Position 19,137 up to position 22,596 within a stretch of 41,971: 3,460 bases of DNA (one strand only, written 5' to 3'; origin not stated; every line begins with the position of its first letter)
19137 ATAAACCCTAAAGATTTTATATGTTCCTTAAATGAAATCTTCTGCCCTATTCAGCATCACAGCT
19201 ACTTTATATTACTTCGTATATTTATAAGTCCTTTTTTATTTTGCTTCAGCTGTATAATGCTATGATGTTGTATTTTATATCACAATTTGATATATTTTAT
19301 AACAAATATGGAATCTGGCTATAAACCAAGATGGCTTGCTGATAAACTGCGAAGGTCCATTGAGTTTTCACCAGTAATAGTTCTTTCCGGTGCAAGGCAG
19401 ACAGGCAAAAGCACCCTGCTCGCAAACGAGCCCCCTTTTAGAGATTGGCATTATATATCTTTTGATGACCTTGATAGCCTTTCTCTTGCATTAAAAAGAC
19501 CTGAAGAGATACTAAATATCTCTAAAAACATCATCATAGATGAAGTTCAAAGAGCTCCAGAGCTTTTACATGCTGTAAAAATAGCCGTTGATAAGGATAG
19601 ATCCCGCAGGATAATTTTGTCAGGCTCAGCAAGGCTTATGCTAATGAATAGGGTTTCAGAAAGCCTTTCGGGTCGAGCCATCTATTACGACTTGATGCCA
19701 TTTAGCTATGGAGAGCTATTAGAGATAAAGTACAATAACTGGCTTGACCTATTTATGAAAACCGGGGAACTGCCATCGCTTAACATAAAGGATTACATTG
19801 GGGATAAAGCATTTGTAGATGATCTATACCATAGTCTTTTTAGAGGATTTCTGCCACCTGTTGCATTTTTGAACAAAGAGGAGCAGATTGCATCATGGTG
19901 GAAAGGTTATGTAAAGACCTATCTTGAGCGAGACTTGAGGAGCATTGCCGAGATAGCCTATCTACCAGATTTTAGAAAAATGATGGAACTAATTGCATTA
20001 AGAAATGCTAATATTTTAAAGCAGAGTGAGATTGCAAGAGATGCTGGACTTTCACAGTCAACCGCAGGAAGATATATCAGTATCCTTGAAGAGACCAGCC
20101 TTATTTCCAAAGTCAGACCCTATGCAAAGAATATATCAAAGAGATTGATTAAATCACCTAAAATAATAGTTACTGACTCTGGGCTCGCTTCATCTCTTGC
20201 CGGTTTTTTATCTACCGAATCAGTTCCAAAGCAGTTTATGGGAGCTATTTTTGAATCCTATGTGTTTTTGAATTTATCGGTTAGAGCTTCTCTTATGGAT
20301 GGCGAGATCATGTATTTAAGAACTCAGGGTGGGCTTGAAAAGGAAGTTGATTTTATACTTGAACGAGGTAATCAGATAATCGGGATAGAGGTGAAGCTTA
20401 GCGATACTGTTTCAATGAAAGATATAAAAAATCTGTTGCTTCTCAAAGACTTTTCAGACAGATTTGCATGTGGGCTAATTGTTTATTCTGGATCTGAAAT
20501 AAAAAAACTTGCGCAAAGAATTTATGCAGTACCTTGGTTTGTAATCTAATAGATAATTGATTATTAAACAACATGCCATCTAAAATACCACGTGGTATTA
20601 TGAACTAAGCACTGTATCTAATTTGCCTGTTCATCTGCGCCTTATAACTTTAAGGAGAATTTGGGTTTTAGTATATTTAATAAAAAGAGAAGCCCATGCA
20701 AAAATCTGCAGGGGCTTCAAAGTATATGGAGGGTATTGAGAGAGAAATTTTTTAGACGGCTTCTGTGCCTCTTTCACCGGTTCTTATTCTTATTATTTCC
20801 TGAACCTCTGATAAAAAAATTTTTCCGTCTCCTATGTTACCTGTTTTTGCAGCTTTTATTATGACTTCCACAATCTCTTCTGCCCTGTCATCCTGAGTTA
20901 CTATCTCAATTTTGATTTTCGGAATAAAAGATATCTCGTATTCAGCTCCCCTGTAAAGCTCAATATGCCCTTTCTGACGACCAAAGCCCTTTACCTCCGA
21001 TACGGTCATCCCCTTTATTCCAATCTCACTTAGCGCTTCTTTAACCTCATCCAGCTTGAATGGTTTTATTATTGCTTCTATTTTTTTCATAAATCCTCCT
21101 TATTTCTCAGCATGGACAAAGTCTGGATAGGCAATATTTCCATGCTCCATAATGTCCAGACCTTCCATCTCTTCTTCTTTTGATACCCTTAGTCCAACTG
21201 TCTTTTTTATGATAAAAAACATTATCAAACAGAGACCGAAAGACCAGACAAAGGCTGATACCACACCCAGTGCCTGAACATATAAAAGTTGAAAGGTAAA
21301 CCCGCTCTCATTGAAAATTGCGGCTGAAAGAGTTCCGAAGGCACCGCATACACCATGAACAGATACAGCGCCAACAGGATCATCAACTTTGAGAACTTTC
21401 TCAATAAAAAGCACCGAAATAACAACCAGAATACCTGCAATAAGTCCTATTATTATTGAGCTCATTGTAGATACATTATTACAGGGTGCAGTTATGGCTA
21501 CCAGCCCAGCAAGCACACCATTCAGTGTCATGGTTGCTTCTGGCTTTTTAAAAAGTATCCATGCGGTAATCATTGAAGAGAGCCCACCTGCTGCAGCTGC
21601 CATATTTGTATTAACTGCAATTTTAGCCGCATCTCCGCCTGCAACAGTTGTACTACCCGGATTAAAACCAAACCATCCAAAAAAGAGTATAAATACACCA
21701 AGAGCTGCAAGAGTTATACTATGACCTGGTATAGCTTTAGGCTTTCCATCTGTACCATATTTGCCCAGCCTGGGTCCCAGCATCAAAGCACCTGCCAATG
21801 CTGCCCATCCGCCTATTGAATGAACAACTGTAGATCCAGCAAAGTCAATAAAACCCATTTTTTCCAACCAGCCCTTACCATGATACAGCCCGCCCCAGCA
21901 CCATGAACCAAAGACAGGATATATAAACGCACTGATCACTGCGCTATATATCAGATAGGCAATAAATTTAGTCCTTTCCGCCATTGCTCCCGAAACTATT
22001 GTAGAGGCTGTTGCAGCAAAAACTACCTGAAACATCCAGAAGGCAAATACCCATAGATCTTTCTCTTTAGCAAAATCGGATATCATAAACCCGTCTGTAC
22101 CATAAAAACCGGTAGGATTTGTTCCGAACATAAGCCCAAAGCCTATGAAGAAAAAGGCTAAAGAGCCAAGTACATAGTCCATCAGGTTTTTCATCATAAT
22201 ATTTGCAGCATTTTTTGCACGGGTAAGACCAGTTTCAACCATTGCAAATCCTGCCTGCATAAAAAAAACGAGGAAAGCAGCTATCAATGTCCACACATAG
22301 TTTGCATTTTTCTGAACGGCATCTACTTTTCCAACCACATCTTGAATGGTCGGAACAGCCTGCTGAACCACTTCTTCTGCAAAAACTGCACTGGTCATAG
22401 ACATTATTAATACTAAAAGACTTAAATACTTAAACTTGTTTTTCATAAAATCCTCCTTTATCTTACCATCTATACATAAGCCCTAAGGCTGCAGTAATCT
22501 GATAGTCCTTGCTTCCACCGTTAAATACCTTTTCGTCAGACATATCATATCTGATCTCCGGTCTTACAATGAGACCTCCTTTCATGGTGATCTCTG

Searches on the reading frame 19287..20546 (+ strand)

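Call 5: search_protein_families(library=pfam, proteins=[window:19287-20546:+], max_evalue=0.01)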
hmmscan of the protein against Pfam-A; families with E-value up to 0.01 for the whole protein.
window:19287-20546:+ (420 aa): 7 families
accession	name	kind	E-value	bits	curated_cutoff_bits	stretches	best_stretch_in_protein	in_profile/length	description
PF13635.12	DUF4143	-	1.4e-37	129.4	28.1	1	214-372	1-160/160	Domain of unknown function (DUF4143)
PF13173.12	AAA_14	-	4.3e-28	98.4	27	1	29-145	3-129/129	AAA domain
PF01047.28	MarR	-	0.0019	18.5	24.6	1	235-277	9-51/59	MarR family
PF01022.26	HTH_5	-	0.0024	18.1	22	1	237-275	10-47/47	Bacterial regulatory protein, arsR family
PF25213.1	HVO_A0261_N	-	0.003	17.8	35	1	223-276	4-57/86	HVO_A0261 N-terminal domain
PF09339.16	HTH_IclR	-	0.0036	17.5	22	1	244-275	19-50/52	IclR helix-turn-helix domain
PF01381.28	HTH_3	-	0.0074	16.7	23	0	236-264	2-30/55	Helix-turn-helix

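Call 6: search_protein_families(library=ncbifam, proteins=[window:19287-20546:+], max_evalue=0.01)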
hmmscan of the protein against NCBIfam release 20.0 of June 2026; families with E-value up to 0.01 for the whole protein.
window:19287-20546:+ (420 aa): 2 families
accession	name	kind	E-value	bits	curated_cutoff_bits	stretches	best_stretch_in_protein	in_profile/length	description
NF053610.1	Sso10a_fam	subfamily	0.0045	17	60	1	242-275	17-49/64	Sso10a family chromatin protein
TIGR01884.1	cas_HTH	subfamily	0.0089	15.4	60.2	0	247-278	160-193/202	CRISPR-associated CARF protein Csa3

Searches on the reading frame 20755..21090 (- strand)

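Call 56: search_protein_families(library=ncbifam, proteins=[window:20755-21090:-], max_evalue=1e-15)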
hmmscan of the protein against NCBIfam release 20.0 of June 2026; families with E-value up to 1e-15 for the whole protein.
window:20755-21090:- (112 aa): 2 families
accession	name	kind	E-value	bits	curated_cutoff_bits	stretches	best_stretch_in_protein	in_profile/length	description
NF008111.0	PRK10858.1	equivalog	2.3e-50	169.7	202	1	1-112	1-112/112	nitrogen regulatory protein P-II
NF007946.0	PRK10665.1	equivalog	2e-49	167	181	1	1-109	1-109/112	P-II family nitrogen regulator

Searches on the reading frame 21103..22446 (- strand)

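Call 48: search_protein_families(library=ncbifam, proteins=[window:21103-22446:-], max_evalue=1e-25)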
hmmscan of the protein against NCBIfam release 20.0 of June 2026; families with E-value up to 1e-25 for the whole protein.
window:21103-22446:- (448 aa): 3 families
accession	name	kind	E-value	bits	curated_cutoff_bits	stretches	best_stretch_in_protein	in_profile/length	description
TIGR00836.1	amt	subfamily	5.8e-133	443.7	343.3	1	50-440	2-406/406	ammonium transporter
TIGR03644.1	marine_trans_1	hypoth_equivalog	6.3e-123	410.5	514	1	51-443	6-404/404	probable ammonium transporter, marine subtype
NF007947.0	PRK10666.1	equivalog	1.3e-64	218.7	657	1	31-440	13-426/428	ammonium transporter AmtB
